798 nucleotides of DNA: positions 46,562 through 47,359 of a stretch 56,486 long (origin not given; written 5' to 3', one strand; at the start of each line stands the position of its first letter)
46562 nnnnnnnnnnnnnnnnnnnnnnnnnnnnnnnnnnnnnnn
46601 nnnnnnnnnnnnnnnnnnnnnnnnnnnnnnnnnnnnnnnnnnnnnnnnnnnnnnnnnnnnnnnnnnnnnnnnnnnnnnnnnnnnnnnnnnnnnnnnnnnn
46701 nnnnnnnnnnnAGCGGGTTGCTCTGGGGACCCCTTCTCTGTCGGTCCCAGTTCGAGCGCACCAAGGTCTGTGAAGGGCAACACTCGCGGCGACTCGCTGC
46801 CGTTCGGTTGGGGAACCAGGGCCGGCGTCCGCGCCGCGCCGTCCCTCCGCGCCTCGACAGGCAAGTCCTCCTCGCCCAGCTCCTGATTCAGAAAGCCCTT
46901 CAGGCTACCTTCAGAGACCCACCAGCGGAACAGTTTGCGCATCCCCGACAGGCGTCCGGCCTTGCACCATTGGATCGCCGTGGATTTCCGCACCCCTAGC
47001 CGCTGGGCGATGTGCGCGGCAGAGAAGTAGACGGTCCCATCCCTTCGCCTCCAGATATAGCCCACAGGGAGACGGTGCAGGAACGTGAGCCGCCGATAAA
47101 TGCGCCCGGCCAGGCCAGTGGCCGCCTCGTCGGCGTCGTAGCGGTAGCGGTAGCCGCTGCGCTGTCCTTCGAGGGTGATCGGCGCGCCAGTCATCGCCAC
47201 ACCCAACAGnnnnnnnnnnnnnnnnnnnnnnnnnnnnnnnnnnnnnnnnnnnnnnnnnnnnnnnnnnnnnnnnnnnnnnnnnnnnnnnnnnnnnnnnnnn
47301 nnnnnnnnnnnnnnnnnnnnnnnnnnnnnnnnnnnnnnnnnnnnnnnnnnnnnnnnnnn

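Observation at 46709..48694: BY-tyrosine-kinase co-polymerase carrying a C-terminal excisionase-type HTH DNA-binding domain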

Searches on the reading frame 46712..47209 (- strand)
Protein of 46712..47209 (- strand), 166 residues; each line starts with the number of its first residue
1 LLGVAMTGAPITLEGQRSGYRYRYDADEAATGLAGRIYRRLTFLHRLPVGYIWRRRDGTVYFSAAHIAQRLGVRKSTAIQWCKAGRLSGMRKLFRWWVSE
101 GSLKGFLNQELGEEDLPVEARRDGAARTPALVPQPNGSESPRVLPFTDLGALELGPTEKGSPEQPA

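Call 12: search_protein_families(library=pfam, alignment_id=A1, max_evalue=0.01)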
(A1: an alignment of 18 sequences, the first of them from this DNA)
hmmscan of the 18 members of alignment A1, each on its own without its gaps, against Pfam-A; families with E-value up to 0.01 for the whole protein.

A. member 1, seq(166 aa): 1 family
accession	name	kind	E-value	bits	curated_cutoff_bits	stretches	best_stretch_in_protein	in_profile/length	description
PF12728.13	HTH_17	-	4.5e-05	24.1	27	1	61-109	1-49/51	Helix-turn-helix domain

B. families by the number of members that match (of 18 scanned): 13 families
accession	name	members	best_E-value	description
PF12728.13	HTH_17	18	9.6e-18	Helix-turn-helix domain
PF00376.29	MerR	6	6.6e-05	MerR family regulatory protein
PF13338.12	AbiEi_4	5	8.5e-05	Transcriptional regulator, AbiEi antitoxin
PF13518.12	HTH_28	4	0.00071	Helix-turn-helix domain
PF13384.12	HTH_23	3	0.003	Homeodomain-like domain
PF21531.3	Rv2175c_wHTH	2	0.001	DNA-binding protein Rv2175c, wHTH domain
PF01381.28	HTH_3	2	0.0019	Helix-turn-helix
PF13411.12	MerR_1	2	0.0071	MerR HTH family regulatory protein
PF13560.12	HTH_31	1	0.0019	Helix-turn-helix domain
PF13545.12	HTH_Crp_2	1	0.0029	Crp-like helix-turn-helix domain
PF20432.4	Xre-like-HTH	1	0.0032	Antitoxin Xre-like helix-turn-helix domain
PF10668.15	Phage_terminase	1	0.0035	Phage terminase small subunit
PF13551.12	HTH_29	1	0.0099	Winged helix-turn helix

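Call 13: search_solved_structures(query=A1, max_evalue=1, show_alignments=3)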
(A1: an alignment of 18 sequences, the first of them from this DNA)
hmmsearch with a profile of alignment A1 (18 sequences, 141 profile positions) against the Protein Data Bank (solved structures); distinct sequences matched with E-value up to 1: 20.
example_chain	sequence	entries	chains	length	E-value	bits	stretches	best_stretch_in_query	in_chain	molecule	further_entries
4j2n_A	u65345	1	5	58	1.5e-05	28.4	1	61-105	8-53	Gp37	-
6ama_A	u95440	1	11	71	7.3e-05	26.2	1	50-105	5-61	Putative DNA-binding protein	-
5i41_B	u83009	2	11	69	7.8e-05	26.1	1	63-92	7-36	Chromosome-anchoring protein RacA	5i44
6amk_A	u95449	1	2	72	0.00011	25.7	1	50-93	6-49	Putative DNA-binding protein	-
3bd1_A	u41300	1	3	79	0.002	21.6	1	61-89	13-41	Cro protein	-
5w8y_A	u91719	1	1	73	0.0072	19.8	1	61-89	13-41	protein XPH1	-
2dmt_A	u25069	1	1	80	0.091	16.2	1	37-90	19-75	Homeobox protein BarH-like 1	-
6hlk_A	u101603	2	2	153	0.11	15.9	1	57-83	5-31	Redirecting phage packaging protein C (RppC)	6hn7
6ht5_E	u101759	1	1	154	0.13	15.7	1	33-90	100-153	POU domain, class 5, transcription factor 1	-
3l1p_A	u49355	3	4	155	0.14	15.6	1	33-90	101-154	POU domain, class 5, transcription factor 1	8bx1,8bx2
1ocp_A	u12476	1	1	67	0.28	14.6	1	53-90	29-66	OCT-3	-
4jkz_A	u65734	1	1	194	0.38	14.2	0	30-80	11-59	Transcriptional regulator, TetR family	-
8tac_A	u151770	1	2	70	0.43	14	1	47-87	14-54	DBP48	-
4jl3_A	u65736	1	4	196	0.46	13.9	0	35-80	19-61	Transcriptional regulator, TetR family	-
4ifa_A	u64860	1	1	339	0.51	13.8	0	72-122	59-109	Extracellular protein containing a SCP domain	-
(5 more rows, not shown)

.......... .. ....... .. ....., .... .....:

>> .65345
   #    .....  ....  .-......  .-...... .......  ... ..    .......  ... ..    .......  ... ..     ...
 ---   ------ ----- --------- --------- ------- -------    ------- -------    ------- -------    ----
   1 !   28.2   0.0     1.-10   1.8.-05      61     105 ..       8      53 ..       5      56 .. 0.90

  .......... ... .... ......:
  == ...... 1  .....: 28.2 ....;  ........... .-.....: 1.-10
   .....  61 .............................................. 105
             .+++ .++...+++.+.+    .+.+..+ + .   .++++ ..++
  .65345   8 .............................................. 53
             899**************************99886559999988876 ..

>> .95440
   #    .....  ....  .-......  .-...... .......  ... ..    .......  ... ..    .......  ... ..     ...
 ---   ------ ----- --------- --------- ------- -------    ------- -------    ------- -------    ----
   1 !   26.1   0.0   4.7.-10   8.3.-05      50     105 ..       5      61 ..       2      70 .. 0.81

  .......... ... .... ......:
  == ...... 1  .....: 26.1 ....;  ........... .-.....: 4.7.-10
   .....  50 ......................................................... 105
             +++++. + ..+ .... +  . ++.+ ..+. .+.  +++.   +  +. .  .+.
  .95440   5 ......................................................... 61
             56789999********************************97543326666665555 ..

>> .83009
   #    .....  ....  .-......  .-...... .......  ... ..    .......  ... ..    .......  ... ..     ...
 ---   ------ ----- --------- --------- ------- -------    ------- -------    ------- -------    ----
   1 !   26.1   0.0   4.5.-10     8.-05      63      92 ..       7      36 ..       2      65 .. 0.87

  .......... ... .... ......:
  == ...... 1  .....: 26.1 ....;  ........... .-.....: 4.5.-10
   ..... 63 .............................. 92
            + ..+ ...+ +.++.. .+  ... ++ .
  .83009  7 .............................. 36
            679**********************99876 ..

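Call 19: predict_structure(alignment_id=A1)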
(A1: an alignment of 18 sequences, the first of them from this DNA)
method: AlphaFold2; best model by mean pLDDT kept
length: 166 residues; sequences in the alignment: 18
mean_pLDDT: 70.7   pTM: 0.44
mean pLDDT of the five models: 70.7, 69.7, 69.3, 68.2, 66.4
residues with pLDDT >= 90: 52; 70-90: 18; 50-70: 74; < 50: 22
segments of 3 or more residues with pLDDT < 50: 17-29
pLDDT, mean of each block of 10 residues (from residue 1): 52 49 45 71 68 90 95 96 95 93 92 58 51 58 60 61 67
secondary structure, 60 per line:
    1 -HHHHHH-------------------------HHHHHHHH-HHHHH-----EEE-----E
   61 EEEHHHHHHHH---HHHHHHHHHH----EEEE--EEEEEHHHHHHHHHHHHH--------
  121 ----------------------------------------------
elements in order: H2-7 H33-40 H42-46 E52-54 E60-63 H64-71 H75-84 E89-92 E95-99 H100-112

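Call 23: fold_search(model_id=the predicted structure, library=pdb)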
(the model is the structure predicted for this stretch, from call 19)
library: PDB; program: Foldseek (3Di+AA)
matches with E <= 10: 511; with E <= 0.001: 0
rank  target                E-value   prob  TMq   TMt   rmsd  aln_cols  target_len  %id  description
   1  6ama_B                2.0e-02  1.00  0.27  0.75   1.3        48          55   27  Structure of S. coelicolor/S. venezuelae BldC-smeA-ssfA complex to 3.09 Angstrom (released 2018-03-28)
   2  6ama_H                2.4e-02  1.00  0.27  0.76   1.3        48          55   27  Structure of S. coelicolor/S. venezuelae BldC-smeA-ssfA complex to 3.09 Angstrom (released 2018-03-28)
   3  6ama_Y                2.4e-02  1.00  0.29  0.77   1.5        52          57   27  Structure of S. coelicolor/S. venezuelae BldC-smeA-ssfA complex to 3.09 Angstrom (released 2018-03-28)
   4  5i44_A                2.4e-02  1.00  0.28  0.61   3.2        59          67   19  Structure of RacA-DNA complex; P21 form (released 2016-05-04)
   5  6amk_B                3.3e-02  1.00  0.27  0.82   1.2        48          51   23  Structure of Streptomyces venezuelae BldC-whiI opt complex (released 2018-03-28)
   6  6ama_A                3.3e-02  1.00  0.27  0.77   1.3        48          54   27  Structure of S. coelicolor/S. venezuelae BldC-smeA-ssfA complex to 3.09 Angstrom (released 2018-03-28)
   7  5i44_B                3.7e-02  1.00  0.27  0.60   2.9        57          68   21  Structure of RacA-DNA complex; P21 form (released 2016-05-04)
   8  6amk_A                4.2e-02  1.00  0.27  0.80   1.3        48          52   23  Structure of Streptomyces venezuelae BldC-whiI opt complex (released 2018-03-28)
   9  6ama_P                4.2e-02  1.00  0.27  0.74   1.3        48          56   27  Structure of S. coelicolor/S. venezuelae BldC-smeA-ssfA complex to 3.09 Angstrom (released 2018-03-28)
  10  5i44_I                5.7e-02  0.99  0.28  0.59   3.7        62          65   18  Structure of RacA-DNA complex; P21 form (released 2016-05-04)
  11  4p0z                  6.9e-02  0.97  0.28  0.39   7.5        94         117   16  Structure of the double stranded DNA binding type IV secretion protein TraN from Enterococcus (released 2014-07-30)
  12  4pm3_B                7.3e-02  0.96  0.27  0.38   8.1        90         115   18  Structure of the double-stranded DNA binding type IV secretion protein TraN from Enterococcus (released 2014-07-30)
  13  4p0y_A                7.3e-02  0.96  0.27  0.38   8.2        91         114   18  Structure of the double stranded DNA binding type IV secretion protein TraN from Enterococcus (released 2014-07-30)
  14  5i44_G                8.8e-02  0.99  0.28  0.60   3.3        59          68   20  Structure of RacA-DNA complex; P21 form (released 2016-05-04)
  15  5i44_K                1.0e-01  0.99  0.28  0.61   3.2        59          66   19  Structure of RacA-DNA complex; P21 form (released 2016-05-04)
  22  3ucs_B                1.9e-01  0.96  0.26  0.42   3.7        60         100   18  Crystal structure of the complex between CBPA J-domain and CBPM (released 2013-07-03)
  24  3ucs_A                2.3e-01  0.95  0.26  0.42   3.7        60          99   18  Crystal structure of the complex between CBPA J-domain and CBPM (released 2013-07-03)
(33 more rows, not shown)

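Call 44: search_protein_representatives(alignment_id=A1)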
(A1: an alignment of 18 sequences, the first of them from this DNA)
Query: 18 sequences, 141 profile positions. Proteins with E-value up to 0.001 (for the whole library): 22486; up to 1e-10: 455; up to 1e-30: 7. The best 150 are listed.
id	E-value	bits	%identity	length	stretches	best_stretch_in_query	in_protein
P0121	2.8e-42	160.5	-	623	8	54-89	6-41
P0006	1.5e-40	154.9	-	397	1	1-132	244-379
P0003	8.0e-39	149.3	-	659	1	1-140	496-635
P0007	9.9e-37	142.5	-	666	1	1-138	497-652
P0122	2.3e-34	134.8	-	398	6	59-114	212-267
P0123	3.7e-34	134.2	-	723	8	32-97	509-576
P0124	5.2e-34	133.7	-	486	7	54-114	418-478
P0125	2.5e-30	121.8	-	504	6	52-107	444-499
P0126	3.6e-28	114.8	-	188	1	1-122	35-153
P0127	1.0e-27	113.3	-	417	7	60-86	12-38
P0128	1.1e-27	113.2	-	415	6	47-86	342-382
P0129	2.8e-27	111.9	-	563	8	59-103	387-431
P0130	2.8e-26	108.6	-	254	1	1-113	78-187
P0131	1.5e-25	106.3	-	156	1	1-131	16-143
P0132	4.7e-24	101.4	-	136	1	2-125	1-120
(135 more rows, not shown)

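Call 57: find_homologous_proteins(query=A1, max_evalue=0.000001)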
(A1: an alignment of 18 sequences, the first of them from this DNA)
Query A1 (18 sequences) (166 aa, profile of the alignment): 24 proteins with E <= 0.000001 among 8000 candidates.
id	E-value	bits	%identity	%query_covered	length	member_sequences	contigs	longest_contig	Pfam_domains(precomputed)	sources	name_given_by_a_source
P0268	2.0e-28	117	30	34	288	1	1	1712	PF12728.14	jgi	jgi:capsular exopolysaccharide synthesis family protein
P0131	4.8e-25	106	26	32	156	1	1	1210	PF12728.14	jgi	jgi:excisionase family DNA binding protein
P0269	6.1e-24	103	28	65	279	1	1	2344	PF12728.14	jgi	jgi:capsular exopolysaccharide synthesis family protein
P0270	4.4e-20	90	38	31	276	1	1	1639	PF12728.14,PF10609.16,PF01656.30,PF09140.18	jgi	jgi:capsular exopolysaccharide synthesis family protein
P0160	1.9e-19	88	35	31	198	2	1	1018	PF12728.14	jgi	jgi:excisionase family DNA binding protein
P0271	5.0e-19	87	38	37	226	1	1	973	PF12728.14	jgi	jgi:excisionase family DNA binding protein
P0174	2.1e-18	85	35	30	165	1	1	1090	PF12728.14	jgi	jgi:excisionase family DNA binding protein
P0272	1.1e-12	66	33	29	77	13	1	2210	PF12728.14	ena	-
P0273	1.2e-12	66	33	29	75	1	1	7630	PF12728.14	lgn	-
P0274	1.4e-12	66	33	28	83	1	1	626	PF12728.14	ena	-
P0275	1.5e-12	66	35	28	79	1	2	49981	PF12728.14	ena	-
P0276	2.9e-12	65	30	28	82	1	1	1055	PF12728.14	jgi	jgi:excisionase family DNA binding protein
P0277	3.1e-12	65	35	29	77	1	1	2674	PF12728.14,PF13384.13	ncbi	-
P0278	4.3e-12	64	31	30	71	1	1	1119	PF12728.14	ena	-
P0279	4.7e-12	64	26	41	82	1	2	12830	PF12728.14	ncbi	-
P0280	6.5e-12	64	35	28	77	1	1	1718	PF12728.14,PF13384.13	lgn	-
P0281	7.3e-12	64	29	29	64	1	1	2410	PF12728.14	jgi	jgi:excisionase family DNA binding protein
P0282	1.0e-11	63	32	28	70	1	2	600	PF12728.14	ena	-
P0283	1.2e-11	63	32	28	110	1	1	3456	PF12728.14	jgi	jgi:excisionase family DNA binding protein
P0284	1.4e-11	63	30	28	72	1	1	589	PF12728.14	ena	-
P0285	1.7e-11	62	30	28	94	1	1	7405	PF12728.14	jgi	-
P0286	2.0e-11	62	29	41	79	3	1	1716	PF12728.14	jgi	jgi:excisionase family DNA binding protein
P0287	1.2e-10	60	28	28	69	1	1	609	PF12728.14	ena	-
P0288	4.6e-7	48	35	20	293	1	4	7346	PF12728.14,PF02607.23,PF02310.25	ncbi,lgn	-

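Call 58: find_encoding_contigs(protein=P0275, flank=5000, max_places=2)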
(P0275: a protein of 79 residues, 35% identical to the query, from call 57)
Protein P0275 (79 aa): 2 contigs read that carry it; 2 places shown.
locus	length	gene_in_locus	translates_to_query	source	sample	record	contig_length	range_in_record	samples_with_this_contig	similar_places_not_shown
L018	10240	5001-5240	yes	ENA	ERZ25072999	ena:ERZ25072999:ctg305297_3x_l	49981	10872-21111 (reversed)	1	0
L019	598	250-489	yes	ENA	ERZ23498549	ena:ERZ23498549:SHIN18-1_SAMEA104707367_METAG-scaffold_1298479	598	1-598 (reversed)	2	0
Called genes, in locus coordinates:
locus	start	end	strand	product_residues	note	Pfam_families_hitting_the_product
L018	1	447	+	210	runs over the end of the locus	PF13580:SIS_2, PF01380:SIS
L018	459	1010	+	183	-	PF08645:PNK3P, PF00702:Hydrolase, PF13419:HAD_2 (weak), PF13242:Hydrolase_like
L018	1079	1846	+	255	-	PF00132:Hexapep, PF14602:Hexapep_2 (weak)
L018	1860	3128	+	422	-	PF00535:Glycos_transf_2, PF10111:Glyco_tranf_2_2 (weak)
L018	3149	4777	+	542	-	PF04055:Radical_SAM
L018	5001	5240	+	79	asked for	PF12728:HTH_17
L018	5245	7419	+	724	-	PF26550:Tricorn_2nd (weak), PF26549:Tricorn_N, PF07676:PD40 (weak)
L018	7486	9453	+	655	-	PF01656:CbiA (weak), PF10609:ParA (weak), PF12728:HTH_17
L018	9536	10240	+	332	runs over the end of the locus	PF00288:GHMP_kinases_N, PF08544:GHMP_kinases_C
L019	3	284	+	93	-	?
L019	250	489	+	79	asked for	PF12728:HTH_17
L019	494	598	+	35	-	?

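Call 59: find_encoding_contigs(protein=P0279, flank=5000, max_places=2)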
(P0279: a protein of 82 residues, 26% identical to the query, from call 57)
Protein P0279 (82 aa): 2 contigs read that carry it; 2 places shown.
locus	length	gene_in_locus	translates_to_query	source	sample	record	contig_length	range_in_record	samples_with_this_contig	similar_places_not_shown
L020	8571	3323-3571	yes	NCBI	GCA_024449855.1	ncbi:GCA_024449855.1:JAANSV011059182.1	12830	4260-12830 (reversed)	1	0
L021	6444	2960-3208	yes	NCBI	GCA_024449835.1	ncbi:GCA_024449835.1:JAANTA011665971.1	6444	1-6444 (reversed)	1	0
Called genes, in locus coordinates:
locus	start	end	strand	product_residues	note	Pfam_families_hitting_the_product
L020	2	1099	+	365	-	?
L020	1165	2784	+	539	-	PF04055:Radical_SAM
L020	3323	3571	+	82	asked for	PF12728:HTH_17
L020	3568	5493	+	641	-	-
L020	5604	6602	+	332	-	PF00288:GHMP_kinases_N, PF08544:GHMP_kinases_C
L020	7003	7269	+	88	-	-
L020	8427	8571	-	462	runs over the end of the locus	PF11638:DnaA_N, PF00308:Bac_DnaA, PF01695:IstB_IS21, PF00004:AAA (weak), PF08299:Bac_DnaA_C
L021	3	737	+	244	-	?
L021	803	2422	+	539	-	PF04055:Radical_SAM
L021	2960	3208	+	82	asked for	PF12728:HTH_17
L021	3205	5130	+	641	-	-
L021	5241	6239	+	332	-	PF00288:GHMP_kinases_N, PF08544:GHMP_kinases_C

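Call 60: find_encoding_contigs(protein=P0285, flank=5000, max_places=2)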
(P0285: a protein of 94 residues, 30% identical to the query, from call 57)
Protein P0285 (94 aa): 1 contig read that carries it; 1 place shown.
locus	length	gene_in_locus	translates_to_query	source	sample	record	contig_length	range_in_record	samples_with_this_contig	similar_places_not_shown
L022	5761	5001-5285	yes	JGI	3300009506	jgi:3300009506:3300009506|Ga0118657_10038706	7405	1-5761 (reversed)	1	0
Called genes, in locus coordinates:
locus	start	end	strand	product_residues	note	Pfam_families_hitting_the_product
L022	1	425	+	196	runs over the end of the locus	PF13580:SIS_2, PF01380:SIS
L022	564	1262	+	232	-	PF08645:PNK3P, PF13419:HAD_2 (faint), PF00702:Hydrolase (weak), PF13242:Hydrolase_like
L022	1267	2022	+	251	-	PF00132:Hexapep, PF14602:Hexapep_2 (weak)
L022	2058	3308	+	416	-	PF00535:Glycos_transf_2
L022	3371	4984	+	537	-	PF04055:Radical_SAM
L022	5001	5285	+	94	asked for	PF12728:HTH_17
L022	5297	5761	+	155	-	?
